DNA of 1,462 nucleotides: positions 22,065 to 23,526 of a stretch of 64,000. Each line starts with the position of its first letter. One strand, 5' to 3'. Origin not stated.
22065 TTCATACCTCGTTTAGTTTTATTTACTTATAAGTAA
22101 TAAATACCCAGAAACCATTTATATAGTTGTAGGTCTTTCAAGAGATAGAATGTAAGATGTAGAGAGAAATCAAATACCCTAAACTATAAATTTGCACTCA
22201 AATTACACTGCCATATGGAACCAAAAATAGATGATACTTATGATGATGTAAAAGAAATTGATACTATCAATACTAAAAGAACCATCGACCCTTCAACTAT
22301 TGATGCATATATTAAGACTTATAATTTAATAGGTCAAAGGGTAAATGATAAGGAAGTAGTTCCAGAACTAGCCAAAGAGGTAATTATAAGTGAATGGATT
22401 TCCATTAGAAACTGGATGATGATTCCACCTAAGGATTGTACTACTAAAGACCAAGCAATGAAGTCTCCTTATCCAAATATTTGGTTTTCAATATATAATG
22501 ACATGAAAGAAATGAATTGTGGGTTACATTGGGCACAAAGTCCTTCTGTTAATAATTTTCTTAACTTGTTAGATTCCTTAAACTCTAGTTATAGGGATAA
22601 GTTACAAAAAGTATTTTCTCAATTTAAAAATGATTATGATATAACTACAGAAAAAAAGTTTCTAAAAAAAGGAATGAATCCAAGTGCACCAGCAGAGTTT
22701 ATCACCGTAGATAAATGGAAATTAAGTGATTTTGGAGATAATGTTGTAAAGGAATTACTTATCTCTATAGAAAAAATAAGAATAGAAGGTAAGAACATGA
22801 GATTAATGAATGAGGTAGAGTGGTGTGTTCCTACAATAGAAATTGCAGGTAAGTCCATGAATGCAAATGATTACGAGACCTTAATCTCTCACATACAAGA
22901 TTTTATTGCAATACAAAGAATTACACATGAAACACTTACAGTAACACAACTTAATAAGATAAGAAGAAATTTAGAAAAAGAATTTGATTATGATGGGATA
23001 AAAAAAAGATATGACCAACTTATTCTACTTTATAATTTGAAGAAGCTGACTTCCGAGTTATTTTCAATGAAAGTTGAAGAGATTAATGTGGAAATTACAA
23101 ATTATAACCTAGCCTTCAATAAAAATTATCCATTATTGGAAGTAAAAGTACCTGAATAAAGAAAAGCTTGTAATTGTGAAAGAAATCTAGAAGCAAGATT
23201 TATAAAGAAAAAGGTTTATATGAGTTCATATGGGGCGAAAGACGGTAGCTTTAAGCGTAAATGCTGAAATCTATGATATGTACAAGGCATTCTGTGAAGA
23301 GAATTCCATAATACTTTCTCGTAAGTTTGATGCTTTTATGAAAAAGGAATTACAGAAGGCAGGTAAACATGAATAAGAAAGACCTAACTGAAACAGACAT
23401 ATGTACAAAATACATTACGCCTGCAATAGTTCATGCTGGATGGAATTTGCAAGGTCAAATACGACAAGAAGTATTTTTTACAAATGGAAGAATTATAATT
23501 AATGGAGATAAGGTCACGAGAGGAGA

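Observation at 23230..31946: Six-gene translationally coupled defence operon: type I RM followed by an SMC-type three-gene module, on a mobile element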

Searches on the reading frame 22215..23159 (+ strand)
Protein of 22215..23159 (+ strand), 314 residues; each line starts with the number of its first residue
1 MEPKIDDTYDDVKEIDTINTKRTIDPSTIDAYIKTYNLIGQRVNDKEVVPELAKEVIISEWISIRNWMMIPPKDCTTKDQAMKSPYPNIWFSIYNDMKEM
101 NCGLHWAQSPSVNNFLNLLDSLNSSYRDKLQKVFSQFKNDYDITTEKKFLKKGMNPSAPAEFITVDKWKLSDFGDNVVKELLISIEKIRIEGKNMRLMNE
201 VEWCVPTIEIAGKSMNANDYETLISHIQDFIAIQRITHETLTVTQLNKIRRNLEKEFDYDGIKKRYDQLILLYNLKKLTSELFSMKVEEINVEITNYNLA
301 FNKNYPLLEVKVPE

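Call 10: search_protein_families(library=pfam, proteins=[window:22215-23159:+], max_evalue=0.01)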
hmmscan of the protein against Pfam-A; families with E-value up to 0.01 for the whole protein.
window:22215-23159:+ (314 aa): 2 families
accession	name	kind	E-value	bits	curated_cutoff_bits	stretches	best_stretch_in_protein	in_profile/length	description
PF14493.12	HTH_40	-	0.001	19.7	27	0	9-59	9-58/89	Helix-turn-helix domain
PF05642.16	Sporozoite_P67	-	0.0011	17.6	28.9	1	88-199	382-489/727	Sporozoite P67 surface antigen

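Call 61: search_protein_families(library=padloc, proteins=[window:22215-23159:+], max_evalue=0.001)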
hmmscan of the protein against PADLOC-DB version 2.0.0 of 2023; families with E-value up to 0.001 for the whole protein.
window:22215-23159:+ (314 aa): 0 families

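Call 76: search_protein_families(library=phrogs, proteins=[window:22215-23159:+], max_evalue=0.001)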
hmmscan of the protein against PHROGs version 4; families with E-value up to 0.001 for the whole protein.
window:22215-23159:+ (314 aa): 0 families

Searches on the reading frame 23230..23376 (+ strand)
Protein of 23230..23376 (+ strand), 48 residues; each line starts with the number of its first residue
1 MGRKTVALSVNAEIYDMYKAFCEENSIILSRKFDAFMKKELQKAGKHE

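Call 4: search_protein_families(library=pfam, proteins=[window:23230-23376:+], max_evalue=0.1)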
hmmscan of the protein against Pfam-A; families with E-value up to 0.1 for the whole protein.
window:23230-23376:+ (48 aa): 0 families

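Call 5: search_protein_families(library=padloc, proteins=[window:23230-23376:+], max_evalue=0.1)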
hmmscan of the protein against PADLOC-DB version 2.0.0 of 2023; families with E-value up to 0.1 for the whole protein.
window:23230-23376:+ (48 aa): 0 families

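Call 57: find_homologous_proteins(query=window:23230-23373:+, max_evalue=0.01)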
Query window:23230-23373:+ (48 aa): 16 proteins with E <= 0.01 among 16 candidates.
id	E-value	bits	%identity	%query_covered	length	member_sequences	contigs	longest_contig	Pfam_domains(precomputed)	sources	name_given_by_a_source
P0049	1.4e-23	97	100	100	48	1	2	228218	-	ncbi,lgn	-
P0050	2.8e-18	81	87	96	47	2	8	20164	-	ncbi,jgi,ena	-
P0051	6.7e-18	80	83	98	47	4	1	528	-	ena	-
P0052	1.3e-17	79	87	96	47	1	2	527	-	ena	-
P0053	3.5e-17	78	85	96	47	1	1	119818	-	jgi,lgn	jgi:hypothetical protein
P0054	5.2e-16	74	81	98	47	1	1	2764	-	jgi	jgi:phage/plasmid-associated DNA primase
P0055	1.4e-15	73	86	88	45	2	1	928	-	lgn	-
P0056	1.2e-13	67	76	88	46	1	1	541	-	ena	-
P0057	1.3e-11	61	65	100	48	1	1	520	-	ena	-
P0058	2.0e-11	60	67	94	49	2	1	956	-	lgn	-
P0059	4.1e-11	59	64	98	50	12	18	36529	-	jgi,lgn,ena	jgi:hypothetical protein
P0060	6.8e-11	58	67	96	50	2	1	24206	-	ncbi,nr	ncbi:MAG: hypothetical protein MOIL_00245 [Candidatus Methanolliviera sp. GoM_oil]|nr:MAG: hypotheti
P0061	8.0e-10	55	67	88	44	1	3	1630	-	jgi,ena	-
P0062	8.2e-10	55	66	92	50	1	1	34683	-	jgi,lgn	-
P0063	1.2e-9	54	63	96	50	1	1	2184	-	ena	-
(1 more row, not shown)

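Call 58: find_encoding_contigs(protein=P0050, flank=8000, max_places=4)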
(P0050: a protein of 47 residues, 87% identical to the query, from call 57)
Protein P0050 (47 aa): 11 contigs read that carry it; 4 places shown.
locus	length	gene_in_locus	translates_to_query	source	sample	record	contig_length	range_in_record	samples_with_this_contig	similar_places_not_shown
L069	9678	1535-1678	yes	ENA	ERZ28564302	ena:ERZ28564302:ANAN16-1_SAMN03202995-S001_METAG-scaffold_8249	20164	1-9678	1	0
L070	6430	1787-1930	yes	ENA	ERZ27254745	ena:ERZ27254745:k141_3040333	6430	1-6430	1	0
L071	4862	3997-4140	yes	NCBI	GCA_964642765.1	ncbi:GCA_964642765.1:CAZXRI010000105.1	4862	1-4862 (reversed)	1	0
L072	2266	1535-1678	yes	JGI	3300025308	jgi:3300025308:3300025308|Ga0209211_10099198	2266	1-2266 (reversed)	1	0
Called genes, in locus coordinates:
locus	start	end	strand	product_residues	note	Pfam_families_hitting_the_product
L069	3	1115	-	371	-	?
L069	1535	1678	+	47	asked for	-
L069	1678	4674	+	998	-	PF04313:HSDR_N, PF04851:ResIII, PF18766:SWI2_SNF2, PF22679:T1R_D3-like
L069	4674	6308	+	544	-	PF02384:N6_Mtase, PF05175:MTS (faint), PF07669:Eco57I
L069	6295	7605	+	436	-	PF01420:Methylase_S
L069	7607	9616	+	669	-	-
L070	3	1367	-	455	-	?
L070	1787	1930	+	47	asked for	-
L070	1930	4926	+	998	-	PF04313:HSDR_N, PF04851:ResIII, PF18766:SWI2_SNF2, PF22679:T1R_D3-like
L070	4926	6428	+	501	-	?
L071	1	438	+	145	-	?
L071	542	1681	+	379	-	PF06849:DUF1246, PF06973:DUF1297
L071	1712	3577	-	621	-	PF00493:MCM (faint), PF01078:Mg_chelatase, PF05496:RuvB_N (faint), PF00158:Sigma54_activat, PF13654:AAA_32 (weak), PF20436:LonB_AAA-LID (weak), PF05362:Lon_C, PF13541:ChlI, +4 more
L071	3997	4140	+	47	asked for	-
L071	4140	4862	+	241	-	?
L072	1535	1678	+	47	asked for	-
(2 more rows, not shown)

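Call 59: find_encoding_contigs(protein=P0053, flank=8000, max_places=2)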
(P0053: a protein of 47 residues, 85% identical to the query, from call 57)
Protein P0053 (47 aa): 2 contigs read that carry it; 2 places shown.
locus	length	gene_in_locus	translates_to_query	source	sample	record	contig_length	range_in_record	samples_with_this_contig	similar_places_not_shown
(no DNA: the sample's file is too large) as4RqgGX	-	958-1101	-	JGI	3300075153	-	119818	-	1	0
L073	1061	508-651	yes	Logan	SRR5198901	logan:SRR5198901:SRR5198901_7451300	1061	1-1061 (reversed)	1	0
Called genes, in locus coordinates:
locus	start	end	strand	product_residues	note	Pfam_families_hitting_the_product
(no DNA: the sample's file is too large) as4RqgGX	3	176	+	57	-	?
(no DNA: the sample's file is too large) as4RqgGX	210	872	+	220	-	PF00702:Hydrolase, PF12710:HAD, PF13419:HAD_2, PF13242:Hydrolase_like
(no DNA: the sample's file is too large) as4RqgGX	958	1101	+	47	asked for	-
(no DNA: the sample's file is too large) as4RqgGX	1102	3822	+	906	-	PF04313:HSDR_N (weak), PF00270:DEAD, PF04851:ResIII, PF18766:SWI2_SNF2, PF00271:Helicase_C (weak), PF08463:EcoEI_R_C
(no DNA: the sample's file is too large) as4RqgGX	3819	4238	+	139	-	-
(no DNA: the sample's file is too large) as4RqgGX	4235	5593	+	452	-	PF12161:HsdM_N, PF02384:N6_Mtase, PF01170:UPF0020 (weak)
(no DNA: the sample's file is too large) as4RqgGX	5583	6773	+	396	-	PF01420:Methylase_S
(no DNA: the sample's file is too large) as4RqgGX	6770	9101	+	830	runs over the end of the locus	-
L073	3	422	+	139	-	?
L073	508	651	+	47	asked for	-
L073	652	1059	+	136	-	?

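Call 60: find_encoding_contigs(protein=P0059, flank=8000, max_places=4)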
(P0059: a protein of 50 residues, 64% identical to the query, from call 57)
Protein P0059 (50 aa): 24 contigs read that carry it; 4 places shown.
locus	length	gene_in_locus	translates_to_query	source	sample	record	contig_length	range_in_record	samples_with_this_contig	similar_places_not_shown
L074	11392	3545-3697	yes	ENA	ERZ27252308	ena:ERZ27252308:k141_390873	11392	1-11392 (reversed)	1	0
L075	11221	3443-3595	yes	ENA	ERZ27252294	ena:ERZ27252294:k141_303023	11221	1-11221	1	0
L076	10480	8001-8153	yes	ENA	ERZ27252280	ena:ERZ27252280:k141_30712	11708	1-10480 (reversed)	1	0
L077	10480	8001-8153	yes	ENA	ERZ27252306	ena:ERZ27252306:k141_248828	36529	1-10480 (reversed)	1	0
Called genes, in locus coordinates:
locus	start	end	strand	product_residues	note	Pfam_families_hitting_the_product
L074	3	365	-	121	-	?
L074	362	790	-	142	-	PF08937:ThsB_TIR, PF13676:TIR_2 (weak)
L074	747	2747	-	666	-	PF01555:N6_N4_Mtase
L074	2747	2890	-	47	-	-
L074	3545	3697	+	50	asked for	-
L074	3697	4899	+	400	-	PF08241:Methyltransf_11 (faint), PF01555:N6_N4_Mtase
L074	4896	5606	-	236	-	-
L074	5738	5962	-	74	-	-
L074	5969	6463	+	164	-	PF13936:HTH_38 (weak)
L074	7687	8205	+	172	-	-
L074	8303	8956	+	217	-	-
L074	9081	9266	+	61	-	-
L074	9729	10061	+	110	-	-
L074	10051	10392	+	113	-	-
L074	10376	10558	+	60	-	-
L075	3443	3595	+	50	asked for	-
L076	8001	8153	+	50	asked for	-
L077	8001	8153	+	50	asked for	-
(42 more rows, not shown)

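Call 61: search_protein_families(library=padloc, proteins=[L069:7607-9616:+, L069:1678-4674:+], max_evalue=0.001)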
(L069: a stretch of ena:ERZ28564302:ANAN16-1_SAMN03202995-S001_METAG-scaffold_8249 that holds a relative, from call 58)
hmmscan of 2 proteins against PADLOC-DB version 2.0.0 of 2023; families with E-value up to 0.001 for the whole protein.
L069:7607-9616:+ (669 aa): 0 families

L069:1678-4674:+ (998 aa): 6 families
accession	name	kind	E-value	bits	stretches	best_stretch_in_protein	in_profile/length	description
PDLC03048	REase_I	-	5.4e-39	132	3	293-585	240-531/976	Type I restriction enzyme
PDLC03041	REase_I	-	9.6e-39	131.1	2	92-500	118-520/1099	Type I restriction enzyme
PDLC03040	REase_I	-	7.5e-32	108.1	2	270-683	238-696/1029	Type I restriction enzyme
PDLC03044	REase_I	-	1.3e-29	100.9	3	255-504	220-465/1034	Type I restriction enzyme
PDLC03046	REase_I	-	1.2e-15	54.6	3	121-217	132-226/1025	Type I restriction enzyme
PDLC03045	REase_I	-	1.6e-12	44.2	2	302-497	266-466/995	Type I restriction enzyme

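Call 85: predict_structure(alignment_id=A4)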
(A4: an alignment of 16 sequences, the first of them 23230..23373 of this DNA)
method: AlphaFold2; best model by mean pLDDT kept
length: 48 residues; sequences in the alignment: 16
mean_pLDDT: 73.5   pTM: 0.43
mean pLDDT of the five models: 73.5, 71.4, 70.9, 69.1, 67.6
residues with pLDDT >= 90: 2; 70-90: 31; 50-70: 13; < 50: 2
segments of 3 or more residues with pLDDT < 50: none
pLDDT, mean of each block of 10 residues (from residue 1): 56 82 84 81 62
secondary structure, 60 per line:
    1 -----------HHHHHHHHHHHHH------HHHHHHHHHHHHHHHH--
elements in order: H12-24 H31-46

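Call 88: search_solved_structures(query=A4, max_evalue=10)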
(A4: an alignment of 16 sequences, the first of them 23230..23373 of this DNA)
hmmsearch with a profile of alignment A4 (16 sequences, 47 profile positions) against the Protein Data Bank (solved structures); distinct sequences matched with E-value up to 10: 6.
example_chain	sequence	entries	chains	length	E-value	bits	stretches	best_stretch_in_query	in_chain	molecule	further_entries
2kel_A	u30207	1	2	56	0.11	15.7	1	10-45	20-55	Uncharacterized protein 56B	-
6zop_A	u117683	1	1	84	0.71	13.1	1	22-45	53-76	DDE_Tnp_1_7 domain-containing protein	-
8iuf_QD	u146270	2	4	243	0.74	13.1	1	12-40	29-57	Cytochrome c1, heme protein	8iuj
2ox8_A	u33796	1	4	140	1.2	12.4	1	8-26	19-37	Scavenger receptor with C-type lectin type I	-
8zjr_M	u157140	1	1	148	1.5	12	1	13-24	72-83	DNA-binding protein RFX5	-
2v54_A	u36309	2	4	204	5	10.4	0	12-44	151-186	THYMIDYLATE KINASE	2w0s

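Call 89: fold_search(model_id=the predicted structure, library=pdb)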
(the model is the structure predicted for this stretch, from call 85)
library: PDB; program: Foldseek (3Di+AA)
matches with E <= 10: 0; with E <= 0.001: 0
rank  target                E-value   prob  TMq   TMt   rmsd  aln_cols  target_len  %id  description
